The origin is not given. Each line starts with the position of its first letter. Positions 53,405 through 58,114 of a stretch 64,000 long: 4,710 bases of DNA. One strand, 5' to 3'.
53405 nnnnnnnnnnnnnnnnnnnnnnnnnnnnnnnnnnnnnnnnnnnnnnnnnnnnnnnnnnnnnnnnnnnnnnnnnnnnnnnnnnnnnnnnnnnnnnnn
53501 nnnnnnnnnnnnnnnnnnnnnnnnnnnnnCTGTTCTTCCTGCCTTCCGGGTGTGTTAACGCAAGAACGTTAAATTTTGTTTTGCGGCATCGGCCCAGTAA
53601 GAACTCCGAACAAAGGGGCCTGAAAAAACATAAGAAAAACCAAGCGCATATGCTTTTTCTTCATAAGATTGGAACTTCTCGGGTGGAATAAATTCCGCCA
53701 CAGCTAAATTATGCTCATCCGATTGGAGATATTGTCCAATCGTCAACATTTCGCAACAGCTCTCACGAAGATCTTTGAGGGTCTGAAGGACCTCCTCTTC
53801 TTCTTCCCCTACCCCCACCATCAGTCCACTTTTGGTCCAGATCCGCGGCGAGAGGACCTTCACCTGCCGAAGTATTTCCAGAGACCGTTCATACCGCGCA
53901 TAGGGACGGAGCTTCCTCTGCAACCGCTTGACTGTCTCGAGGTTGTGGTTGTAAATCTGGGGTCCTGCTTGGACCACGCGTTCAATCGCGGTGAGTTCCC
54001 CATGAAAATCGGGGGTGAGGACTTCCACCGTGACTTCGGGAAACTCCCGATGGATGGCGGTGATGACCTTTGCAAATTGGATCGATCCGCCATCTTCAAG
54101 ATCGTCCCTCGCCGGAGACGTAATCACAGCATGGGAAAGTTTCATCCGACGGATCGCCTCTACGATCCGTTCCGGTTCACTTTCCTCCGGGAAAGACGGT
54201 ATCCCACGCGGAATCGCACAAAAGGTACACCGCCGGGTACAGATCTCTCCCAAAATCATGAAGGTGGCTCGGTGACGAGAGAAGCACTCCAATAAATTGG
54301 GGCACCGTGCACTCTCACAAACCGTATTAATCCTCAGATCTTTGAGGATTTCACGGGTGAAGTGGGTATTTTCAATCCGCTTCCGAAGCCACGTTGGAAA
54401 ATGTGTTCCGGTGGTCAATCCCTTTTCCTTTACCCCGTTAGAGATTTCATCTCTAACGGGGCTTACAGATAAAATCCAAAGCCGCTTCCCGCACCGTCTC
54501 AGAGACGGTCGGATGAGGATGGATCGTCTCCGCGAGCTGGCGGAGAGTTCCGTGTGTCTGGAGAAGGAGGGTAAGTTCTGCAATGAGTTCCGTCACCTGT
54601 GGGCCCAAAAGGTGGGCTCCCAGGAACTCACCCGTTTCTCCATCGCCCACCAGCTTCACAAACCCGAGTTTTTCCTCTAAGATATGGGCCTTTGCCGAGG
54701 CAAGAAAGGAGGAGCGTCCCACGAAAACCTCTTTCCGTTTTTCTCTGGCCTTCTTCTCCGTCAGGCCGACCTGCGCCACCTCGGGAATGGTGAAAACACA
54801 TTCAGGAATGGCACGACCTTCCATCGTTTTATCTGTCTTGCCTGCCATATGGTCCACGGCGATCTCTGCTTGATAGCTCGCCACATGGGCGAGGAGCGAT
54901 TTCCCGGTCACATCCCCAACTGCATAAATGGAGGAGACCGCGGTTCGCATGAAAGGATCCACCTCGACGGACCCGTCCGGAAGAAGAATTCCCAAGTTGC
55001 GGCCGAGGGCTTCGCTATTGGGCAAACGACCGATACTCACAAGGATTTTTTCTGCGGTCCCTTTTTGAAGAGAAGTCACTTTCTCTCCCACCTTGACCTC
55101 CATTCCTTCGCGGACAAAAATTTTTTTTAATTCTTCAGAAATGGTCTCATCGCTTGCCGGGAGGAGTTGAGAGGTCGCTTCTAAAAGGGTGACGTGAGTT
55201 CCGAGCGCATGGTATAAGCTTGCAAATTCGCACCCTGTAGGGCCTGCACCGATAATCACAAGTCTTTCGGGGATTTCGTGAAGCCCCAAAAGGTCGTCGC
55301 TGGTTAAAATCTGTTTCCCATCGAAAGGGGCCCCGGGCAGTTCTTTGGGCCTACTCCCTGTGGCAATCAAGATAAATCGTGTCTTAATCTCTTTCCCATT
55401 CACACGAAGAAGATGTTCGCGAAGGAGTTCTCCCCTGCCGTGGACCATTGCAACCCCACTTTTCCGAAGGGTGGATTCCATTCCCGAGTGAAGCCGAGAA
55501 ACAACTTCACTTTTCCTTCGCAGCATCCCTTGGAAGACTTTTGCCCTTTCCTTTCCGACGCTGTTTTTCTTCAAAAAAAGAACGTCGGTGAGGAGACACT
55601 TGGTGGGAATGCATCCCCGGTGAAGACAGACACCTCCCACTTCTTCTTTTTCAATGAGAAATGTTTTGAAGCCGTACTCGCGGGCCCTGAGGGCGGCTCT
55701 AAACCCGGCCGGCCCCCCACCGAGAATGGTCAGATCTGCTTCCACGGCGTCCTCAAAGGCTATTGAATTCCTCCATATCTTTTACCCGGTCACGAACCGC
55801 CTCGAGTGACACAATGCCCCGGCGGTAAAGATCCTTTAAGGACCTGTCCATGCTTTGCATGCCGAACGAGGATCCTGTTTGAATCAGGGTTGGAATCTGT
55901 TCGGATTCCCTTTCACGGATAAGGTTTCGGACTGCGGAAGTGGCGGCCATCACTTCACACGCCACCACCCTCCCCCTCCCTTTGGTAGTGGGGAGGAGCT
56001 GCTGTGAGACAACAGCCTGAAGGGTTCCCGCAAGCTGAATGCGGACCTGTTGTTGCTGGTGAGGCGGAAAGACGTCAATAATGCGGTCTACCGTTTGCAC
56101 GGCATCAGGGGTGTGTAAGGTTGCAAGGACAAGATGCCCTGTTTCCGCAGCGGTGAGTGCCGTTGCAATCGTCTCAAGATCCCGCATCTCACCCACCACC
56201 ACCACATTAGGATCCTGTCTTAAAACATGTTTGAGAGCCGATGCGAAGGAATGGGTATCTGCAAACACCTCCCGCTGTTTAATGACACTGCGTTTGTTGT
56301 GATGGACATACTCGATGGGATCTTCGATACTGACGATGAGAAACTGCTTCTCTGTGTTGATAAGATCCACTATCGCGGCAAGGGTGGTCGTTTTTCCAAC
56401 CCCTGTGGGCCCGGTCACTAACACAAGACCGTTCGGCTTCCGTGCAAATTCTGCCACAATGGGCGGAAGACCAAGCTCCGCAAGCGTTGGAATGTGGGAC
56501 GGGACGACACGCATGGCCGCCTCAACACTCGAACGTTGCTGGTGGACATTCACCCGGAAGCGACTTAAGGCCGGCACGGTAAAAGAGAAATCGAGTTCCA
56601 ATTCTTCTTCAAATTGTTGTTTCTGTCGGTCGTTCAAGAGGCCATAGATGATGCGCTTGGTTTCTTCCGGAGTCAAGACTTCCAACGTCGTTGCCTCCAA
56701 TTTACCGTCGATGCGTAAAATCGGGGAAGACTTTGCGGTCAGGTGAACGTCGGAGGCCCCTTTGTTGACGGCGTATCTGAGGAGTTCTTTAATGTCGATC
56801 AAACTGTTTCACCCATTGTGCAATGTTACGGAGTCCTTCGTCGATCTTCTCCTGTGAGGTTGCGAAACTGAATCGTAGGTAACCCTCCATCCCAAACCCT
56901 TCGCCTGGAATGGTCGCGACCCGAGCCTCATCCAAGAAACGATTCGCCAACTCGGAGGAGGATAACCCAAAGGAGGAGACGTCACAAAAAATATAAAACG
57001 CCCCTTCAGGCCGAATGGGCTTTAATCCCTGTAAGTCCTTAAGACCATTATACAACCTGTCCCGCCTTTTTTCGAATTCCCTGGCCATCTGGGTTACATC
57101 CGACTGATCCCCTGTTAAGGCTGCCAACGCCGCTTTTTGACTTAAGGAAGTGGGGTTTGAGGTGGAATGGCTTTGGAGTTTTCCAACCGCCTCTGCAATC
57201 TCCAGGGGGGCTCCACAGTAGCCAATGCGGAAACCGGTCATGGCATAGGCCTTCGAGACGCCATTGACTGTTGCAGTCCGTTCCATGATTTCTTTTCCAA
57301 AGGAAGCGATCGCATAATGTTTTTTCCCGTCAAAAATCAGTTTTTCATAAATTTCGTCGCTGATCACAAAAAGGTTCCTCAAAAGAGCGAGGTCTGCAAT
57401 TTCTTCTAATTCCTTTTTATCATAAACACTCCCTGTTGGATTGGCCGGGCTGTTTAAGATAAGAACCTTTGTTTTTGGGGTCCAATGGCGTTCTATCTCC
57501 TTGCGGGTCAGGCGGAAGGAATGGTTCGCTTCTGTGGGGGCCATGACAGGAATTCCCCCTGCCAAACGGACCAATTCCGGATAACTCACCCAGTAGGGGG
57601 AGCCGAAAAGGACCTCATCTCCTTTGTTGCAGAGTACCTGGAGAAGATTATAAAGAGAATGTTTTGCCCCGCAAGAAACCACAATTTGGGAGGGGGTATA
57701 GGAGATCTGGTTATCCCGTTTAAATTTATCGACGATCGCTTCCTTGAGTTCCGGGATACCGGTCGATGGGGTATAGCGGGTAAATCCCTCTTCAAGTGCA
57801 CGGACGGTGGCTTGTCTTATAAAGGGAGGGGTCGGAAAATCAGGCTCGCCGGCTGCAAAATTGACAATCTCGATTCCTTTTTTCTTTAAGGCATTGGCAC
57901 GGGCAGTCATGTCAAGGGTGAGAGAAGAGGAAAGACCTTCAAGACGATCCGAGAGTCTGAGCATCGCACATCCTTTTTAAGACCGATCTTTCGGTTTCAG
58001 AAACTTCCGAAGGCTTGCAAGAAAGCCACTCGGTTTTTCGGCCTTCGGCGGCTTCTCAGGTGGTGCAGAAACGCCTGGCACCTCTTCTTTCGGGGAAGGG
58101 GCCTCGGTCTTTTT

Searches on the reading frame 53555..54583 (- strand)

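Call 64: search_protein_families(library=pfam, proteins=[window:53555-54583:-], max_evalue=0.0001)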
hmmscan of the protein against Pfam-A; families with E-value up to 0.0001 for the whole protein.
window:53555-54583:- (342 aa): 1 family
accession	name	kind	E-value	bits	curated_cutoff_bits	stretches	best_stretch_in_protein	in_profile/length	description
PF04055.27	Radical_SAM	-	7.9e-19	68.9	29.5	1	109-272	1-166/166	Radical SAM superfamily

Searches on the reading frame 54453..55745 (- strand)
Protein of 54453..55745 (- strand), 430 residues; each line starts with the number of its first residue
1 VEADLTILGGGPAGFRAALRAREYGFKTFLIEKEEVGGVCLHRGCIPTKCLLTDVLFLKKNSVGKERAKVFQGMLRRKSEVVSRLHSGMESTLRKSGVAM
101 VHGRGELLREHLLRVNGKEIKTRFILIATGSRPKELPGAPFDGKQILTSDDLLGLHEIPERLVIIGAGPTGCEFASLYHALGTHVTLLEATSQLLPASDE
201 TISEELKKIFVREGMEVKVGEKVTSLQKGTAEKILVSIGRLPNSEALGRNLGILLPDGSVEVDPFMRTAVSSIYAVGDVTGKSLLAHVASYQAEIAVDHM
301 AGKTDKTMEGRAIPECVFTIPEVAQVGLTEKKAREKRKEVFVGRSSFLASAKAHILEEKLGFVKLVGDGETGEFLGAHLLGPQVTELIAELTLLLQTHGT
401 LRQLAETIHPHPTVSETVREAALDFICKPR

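Call 64: search_protein_families(library=pfam, proteins=[window:54453-55745:-], max_evalue=0.0001)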
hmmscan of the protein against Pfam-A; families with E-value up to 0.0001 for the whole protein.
window:54453-55745:- (430 aa): 11 families
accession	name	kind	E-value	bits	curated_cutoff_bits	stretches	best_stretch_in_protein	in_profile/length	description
PF07992.20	Pyr_redox_2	-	1.3e-60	205.7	26.1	1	4-293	2-291/291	Pyridine nucleotide-disulphide oxidoreductase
PF02852.28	Pyr_redox_dim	-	9.5e-33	113.1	25.3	1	313-422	1-110/110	Pyridine nucleotide-disulphide oxidoreductase, dimerisation domain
PF00070.33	Pyr_redox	-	9.5e-19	68.1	22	1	161-232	1-72/82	Pyridine nucleotide-disulphide oxidoreductase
PF13738.12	Pyr_redox_3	-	2.2e-09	37.4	30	0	116-227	119-239/305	Pyridine nucleotide-disulphide oxidoreductase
PF13450.12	NAD_binding_8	-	3.9e-08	33.9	21.9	0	7-40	1-35/68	NAD(P)-binding Rossmann-like domain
PF03486.20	HI0933_like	-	1.1e-07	32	50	0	4-35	2-33/244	HI0933-like protein Rossmann domain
PF01134.28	GIDA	-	2.5e-07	30.5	22.1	0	4-48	1-43/391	Glucose inhibited division protein A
PF12831.13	FAD_oxidored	-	1.1e-06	28.6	27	1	4-39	1-37/416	FAD dependent oxidoreductase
PF01494.25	FAD_binding_3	-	2.3e-06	27.5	22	0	3-35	2-34/349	FAD binding domain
PF00890.30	FAD_binding_2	-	3.8e-06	26.8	20.4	1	4-41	1-38/414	FAD binding domain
PF05834.18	Lycopene_cycl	-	1.2e-05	25.1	23.4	0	162-199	2-41/380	Lycopene cyclase protein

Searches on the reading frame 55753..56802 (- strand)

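Call 64: search_protein_families(library=pfam, proteins=[window:55753-56802:-], max_evalue=0.0001)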
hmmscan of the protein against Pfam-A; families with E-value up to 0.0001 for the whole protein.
window:55753-56802:- (349 aa): 5 families
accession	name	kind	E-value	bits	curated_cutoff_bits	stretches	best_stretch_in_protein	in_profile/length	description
PF00437.27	T2SSE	-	3.2e-46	158.1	24.9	1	4-276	12-284/370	Type II/IV secretion system protein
PF13173.12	AAA_14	-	7.6e-06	26.4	27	0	125-276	3-114/129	AAA domain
PF13604.12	AAA_30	-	1.4e-05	25.4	27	0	116-152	10-46/191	AAA domain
PF13401.12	AAA_22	-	5.9e-05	23.8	27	0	123-162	4-33/130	AAA domain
PF13191.12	AAA_16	-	9e-05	23.5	32.6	0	123-196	24-85/167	AAA ATPase domain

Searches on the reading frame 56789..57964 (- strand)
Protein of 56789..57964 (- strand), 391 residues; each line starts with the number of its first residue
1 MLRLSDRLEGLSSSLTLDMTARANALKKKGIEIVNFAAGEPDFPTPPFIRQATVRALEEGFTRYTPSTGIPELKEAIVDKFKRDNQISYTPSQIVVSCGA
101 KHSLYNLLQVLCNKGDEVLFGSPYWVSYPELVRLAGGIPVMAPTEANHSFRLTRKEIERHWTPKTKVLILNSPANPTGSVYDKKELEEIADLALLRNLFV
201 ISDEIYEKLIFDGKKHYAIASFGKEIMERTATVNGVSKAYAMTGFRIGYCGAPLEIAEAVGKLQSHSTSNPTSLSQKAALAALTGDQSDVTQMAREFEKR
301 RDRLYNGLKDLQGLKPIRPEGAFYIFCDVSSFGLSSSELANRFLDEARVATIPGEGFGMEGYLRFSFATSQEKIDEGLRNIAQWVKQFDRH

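Call 64: search_protein_families(library=pfam, proteins=[window:56789-57964:-], max_evalue=0.0001)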
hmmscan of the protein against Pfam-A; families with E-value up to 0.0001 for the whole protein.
window:56789-57964:- (391 aa): 1 family
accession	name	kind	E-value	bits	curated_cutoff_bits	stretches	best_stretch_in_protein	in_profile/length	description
PF00155.27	Aminotran_1_2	-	2.3e-77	261.1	19.7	1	32-381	2-361/361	Aminotransferase class I and II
